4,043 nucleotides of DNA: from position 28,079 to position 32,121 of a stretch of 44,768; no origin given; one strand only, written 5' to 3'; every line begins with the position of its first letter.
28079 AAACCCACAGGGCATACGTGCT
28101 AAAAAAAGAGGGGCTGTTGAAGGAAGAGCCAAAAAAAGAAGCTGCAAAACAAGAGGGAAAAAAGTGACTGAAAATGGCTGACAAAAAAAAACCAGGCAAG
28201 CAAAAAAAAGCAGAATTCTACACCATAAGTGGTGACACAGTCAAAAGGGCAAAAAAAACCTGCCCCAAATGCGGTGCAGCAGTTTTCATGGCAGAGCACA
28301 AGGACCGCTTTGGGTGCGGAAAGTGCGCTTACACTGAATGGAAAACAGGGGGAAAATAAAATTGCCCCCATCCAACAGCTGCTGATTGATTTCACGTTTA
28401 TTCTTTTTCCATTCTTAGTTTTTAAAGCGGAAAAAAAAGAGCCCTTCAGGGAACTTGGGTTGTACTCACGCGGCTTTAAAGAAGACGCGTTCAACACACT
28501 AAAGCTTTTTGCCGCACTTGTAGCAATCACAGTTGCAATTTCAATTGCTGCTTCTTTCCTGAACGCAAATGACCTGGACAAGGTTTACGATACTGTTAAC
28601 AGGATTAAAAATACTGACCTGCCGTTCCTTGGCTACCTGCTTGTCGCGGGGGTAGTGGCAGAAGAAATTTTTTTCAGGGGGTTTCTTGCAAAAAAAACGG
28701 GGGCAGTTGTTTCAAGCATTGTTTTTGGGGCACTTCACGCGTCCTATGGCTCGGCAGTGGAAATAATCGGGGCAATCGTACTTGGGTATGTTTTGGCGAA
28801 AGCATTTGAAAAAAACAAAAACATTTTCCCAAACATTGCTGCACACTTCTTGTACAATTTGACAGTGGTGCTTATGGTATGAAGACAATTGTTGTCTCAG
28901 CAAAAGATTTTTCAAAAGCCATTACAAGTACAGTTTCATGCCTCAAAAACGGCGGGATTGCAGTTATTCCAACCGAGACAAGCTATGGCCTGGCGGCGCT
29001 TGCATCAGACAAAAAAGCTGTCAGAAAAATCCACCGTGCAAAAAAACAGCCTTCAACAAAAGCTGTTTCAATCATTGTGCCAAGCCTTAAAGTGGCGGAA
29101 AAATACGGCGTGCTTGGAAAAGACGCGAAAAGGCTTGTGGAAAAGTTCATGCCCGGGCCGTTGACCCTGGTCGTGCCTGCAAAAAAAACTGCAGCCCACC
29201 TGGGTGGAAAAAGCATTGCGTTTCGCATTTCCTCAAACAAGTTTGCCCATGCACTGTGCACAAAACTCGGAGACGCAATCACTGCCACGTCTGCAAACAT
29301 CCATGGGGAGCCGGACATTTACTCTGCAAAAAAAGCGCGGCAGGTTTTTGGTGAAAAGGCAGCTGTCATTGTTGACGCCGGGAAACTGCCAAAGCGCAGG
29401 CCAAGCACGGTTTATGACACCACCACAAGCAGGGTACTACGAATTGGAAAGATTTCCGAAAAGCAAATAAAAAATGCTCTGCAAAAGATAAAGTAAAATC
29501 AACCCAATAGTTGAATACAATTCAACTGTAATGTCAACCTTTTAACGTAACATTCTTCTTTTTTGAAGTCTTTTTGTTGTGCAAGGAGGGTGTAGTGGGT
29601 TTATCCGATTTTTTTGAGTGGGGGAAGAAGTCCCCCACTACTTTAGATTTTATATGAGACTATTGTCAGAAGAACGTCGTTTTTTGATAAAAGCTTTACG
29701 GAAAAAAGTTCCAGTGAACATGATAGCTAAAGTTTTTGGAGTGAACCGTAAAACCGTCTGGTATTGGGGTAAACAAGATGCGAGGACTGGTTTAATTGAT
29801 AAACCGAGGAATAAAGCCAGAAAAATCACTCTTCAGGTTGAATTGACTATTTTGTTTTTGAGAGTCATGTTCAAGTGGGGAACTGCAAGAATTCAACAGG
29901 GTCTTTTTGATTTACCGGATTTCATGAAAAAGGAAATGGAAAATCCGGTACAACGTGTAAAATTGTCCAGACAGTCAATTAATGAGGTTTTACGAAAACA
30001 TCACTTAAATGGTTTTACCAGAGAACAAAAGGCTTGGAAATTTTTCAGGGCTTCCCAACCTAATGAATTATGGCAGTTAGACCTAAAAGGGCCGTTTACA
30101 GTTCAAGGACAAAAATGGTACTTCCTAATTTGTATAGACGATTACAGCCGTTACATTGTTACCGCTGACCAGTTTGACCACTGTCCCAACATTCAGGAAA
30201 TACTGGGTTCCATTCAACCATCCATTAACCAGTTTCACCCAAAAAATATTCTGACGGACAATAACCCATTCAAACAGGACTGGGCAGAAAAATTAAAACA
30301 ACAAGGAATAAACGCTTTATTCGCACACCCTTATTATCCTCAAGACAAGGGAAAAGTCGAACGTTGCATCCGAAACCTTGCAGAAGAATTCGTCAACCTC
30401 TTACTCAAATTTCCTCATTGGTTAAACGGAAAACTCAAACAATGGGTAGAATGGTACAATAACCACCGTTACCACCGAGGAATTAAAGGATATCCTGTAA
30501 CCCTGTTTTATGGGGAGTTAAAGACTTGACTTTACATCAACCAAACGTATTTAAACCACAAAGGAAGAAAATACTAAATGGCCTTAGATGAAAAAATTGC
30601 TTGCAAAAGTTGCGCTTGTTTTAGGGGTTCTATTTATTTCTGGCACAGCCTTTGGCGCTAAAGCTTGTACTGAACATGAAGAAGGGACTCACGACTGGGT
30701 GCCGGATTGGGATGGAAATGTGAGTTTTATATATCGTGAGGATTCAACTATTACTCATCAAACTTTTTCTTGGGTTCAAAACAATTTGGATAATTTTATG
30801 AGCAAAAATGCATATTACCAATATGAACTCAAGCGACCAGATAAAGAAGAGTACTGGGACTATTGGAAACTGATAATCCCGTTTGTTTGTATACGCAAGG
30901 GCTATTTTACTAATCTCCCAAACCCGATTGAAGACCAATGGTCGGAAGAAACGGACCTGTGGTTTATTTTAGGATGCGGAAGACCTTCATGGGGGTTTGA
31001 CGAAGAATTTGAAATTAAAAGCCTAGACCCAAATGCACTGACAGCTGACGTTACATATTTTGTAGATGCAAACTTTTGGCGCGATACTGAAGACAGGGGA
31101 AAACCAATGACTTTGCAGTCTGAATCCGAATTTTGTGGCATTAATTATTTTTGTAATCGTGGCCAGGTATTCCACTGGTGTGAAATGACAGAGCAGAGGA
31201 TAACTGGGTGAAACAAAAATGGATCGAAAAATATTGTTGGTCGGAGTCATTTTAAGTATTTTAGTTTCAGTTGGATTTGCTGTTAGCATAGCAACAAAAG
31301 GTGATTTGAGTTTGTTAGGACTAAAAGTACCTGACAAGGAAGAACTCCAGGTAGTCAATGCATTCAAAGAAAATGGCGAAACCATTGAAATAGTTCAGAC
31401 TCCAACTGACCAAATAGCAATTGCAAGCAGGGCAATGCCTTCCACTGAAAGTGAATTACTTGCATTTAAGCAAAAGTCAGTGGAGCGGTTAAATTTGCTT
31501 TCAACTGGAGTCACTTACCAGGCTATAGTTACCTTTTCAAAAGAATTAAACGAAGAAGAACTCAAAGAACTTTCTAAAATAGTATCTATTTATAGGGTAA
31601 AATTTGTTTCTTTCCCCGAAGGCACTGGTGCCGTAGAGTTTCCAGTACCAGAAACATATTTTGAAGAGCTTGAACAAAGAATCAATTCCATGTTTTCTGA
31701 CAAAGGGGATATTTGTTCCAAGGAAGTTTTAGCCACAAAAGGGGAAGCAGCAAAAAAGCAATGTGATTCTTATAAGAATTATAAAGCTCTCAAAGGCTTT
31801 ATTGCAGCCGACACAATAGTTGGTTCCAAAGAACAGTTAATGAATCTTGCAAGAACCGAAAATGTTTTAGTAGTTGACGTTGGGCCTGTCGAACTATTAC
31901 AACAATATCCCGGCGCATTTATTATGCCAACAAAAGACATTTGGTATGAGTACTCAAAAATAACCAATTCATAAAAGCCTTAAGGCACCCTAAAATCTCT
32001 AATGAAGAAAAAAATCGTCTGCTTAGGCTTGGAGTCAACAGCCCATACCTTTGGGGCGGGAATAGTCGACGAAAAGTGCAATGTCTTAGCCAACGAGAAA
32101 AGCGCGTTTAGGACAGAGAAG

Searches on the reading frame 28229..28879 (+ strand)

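Call 25: search_protein_families(library=ncbifam, proteins=[window:28229-28879:+], max_evalue=1)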
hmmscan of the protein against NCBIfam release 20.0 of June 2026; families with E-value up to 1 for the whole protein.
window:28229-28879:+ (217 aa): 9 families
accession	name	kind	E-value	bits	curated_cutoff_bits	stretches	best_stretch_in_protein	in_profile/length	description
NF041647.1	ABC_perm_CPBP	equivalog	1.3e-14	53.9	435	1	48-216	454-633/636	ABC transporter permease subunit/CPBP intramembrane protease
NF040589.1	CPBP_Synerg_MrtS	equivalog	1.3e-07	32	130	1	52-213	4-163/170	Synerg-CTERM system glutamic-type intramembrane protease MrtS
NF033192.3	CPBP_JDVT_MrtJ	equivalog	1.8e-06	28.5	75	1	138-214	5-96/98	JDVT-CTERM system glutamic-type intramembrane protease MrtJ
NF040590.1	CPBP_Pyro_MrtA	exception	3.9e-06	27.2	200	1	54-209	31-184/194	CPBP family archaeomyxosortase MrtA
NF040594.1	CPBP_fam_MrtC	equivalog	0.0068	16.2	195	1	93-171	79-155/221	myxosortase MrtC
NF040674.1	CPBP_fam_MrtP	equivalog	0.034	13.6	250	0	137-156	254-271/354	myxosortase MrtP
NF046050.1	CPBP_fam_MroQ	equivalog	0.059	12.8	270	1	159-216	169-223/243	intramembrane glutamic endopeptidase MroQ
NF040912.1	SGM_5486_fam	subfamily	0.24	11.3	35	1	91-111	15-35/37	SGM_5486 family transporter-associated protein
TIGR03008.1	pepcterm_CAAX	equivalog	0.77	9.6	81.05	0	133-190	120-186/222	CAAX prenyl protease-related protein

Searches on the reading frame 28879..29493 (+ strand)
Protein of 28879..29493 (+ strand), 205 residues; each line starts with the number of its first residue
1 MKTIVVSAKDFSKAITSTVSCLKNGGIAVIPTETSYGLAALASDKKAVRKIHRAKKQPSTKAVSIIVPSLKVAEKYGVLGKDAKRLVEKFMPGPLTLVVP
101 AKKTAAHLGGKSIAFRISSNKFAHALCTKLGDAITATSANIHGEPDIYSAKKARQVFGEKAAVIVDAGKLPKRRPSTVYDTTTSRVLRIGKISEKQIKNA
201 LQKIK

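Call 25: search_protein_families(library=ncbifam, proteins=[window:28879-29493:+], max_evalue=1)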
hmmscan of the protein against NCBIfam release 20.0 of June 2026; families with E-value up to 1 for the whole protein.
window:28879-29493:+ (205 aa): 3 families
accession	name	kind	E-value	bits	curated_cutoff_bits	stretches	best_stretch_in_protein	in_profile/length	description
TIGR00057.1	TIGR00057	equivalog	1.7e-46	158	123.2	1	12-201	8-201/202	L-threonylcarbamoyladenylate synthase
NF007919.1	PRK10634.1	equivalog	1.2e-26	93.3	175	1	19-188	2-176/176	L-threonylcarbamoyladenylate synthase type 1 TsaC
TIGR00143.1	hypF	equivalog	0.00016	20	466.1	1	12-150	191-331/741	carbamoyltransferase HypF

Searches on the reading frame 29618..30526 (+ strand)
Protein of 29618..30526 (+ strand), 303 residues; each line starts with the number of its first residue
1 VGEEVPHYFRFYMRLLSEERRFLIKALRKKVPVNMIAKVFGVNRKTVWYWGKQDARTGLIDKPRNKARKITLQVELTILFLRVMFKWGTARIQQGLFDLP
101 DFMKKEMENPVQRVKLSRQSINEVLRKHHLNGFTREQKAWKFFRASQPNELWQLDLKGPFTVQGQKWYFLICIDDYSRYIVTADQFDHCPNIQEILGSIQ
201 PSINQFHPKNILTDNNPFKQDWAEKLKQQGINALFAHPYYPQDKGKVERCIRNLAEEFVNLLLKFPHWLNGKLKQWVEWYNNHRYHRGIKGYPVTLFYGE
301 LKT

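Call 6: search_protein_families(library=pfam, proteins=[window:29618-30526:+], max_evalue=1)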
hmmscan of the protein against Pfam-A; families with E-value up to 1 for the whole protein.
window:29618-30526:+ (303 aa): 8 families
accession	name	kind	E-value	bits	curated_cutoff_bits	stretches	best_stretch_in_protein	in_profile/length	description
PF00665.32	rve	-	3.1e-10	40.6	32.6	1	146-241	2-102/102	Integrase core domain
PF13683.12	rve_3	-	4.9e-09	36.2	26.5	1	230-291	2-64/67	Integrase core domain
PF24764.1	rva_4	-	0.0034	17.5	26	1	143-184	2-41/194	Integrase core domain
PF13384.12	HTH_23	-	0.013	15.7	24.6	1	17-50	3-37/50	Homeodomain-like domain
PF13333.12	rve_2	-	0.024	15.2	22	1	270-291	24-45/56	Integrase core domain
PF06056.18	Terminase_5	-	0.055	13.8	20.3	1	32-58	15-41/58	Putative ATPase subunit of terminase (gpP-like)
PF08822.17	DUF1804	-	0.22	11.9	29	1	29-58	18-47/164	Protein of unknown function (DUF1804)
PF13518.12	HTH_28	-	0.41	11.2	25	1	19-64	1-49/52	Helix-turn-helix domain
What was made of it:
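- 29527..30536 (+): IS481-like insertion sequence of 1,010 bp. The DDE (rve) transposase is at 29618-30529. Terminal inverted repeats are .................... and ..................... The 5-bp target duplication TCAAC is at 29522-29526 and 30537-30541. Calls 6 (rve 3e-10), 25 (NF033577 3e-38, below the curated cutoff), 29, 30, 32.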

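Call 25: search_protein_families(library=ncbifam, proteins=[window:29618-30526:+], max_evalue=1)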
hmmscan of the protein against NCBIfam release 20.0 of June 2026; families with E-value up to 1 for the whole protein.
window:29618-30526:+ (303 aa): 7 families
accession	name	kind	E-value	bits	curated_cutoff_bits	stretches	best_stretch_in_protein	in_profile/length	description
NF033577.2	transpos_IS481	equivalog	2.9e-38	132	224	1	21-291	4-277/284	IS481 family transposase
NF033516.0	transpos_IS3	equivalog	2.4e-25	89.6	160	1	17-291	87-362/369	IS3 family transposase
NF033546.1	transpos_IS21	equivalog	1.3e-08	34.8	160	1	218-298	201-283/294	IS21 family transposase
NF033545.0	transpos_IS630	equivalog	8.6e-05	22.1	100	1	20-130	1-110/299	IS630 family transposase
NF033594.2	transpos_ISNCY_2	equivalog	0.01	15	250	1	92-253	72-245/368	ISNCY family transposase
NF033563.0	transpos_IS30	equivalog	0.017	14.9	80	1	198-252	180-234/267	IS30 family transposase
NF033787.1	HTH_BldC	subfamily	0.082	12.8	77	1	36-53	8-25/49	BldC family transcriptional regulator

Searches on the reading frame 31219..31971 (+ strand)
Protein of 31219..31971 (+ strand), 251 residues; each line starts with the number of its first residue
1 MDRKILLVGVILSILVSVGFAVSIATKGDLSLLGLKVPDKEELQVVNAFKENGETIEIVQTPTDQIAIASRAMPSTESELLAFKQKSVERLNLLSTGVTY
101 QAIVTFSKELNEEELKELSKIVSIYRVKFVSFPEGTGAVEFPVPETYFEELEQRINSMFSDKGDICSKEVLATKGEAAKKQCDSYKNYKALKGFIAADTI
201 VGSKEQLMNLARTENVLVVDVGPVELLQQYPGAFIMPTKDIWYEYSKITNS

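Call 6: search_protein_families(library=pfam, proteins=[window:31219-31971:+], max_evalue=1)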
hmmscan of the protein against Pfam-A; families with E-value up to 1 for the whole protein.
window:31219-31971:+ (251 aa): 0 families

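Call 25: search_protein_families(library=ncbifam, proteins=[window:31219-31971:+], max_evalue=1)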
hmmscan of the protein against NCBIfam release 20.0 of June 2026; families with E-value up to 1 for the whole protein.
window:31219-31971:+ (251 aa): 2 families
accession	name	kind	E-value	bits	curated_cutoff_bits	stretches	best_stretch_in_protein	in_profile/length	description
TIGR01213.2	pseudo_Pus10arc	equivalog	0.066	12.1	200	1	81-124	276-319/402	tRNA pseudouridine(54/55) synthase Pus10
NF041946.1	LuxO_transreg_Vib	equivalog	0.079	11.7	800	1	26-91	39-104/463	quorum-sensing sigma-54 dependent transcriptional regulator LuxO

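Call 26: search_protein_families(library=padloc, proteins=[window:31219-31971:+], max_evalue=1)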
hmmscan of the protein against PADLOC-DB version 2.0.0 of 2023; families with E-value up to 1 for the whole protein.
window:31219-31971:+ (251 aa): 0 families

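Call 78: search_protein_families(library=phrogs, proteins=[window:31219-31971:+], max_evalue=0.1)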
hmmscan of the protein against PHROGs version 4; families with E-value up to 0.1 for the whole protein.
window:31219-31971:+ (251 aa): 0 families
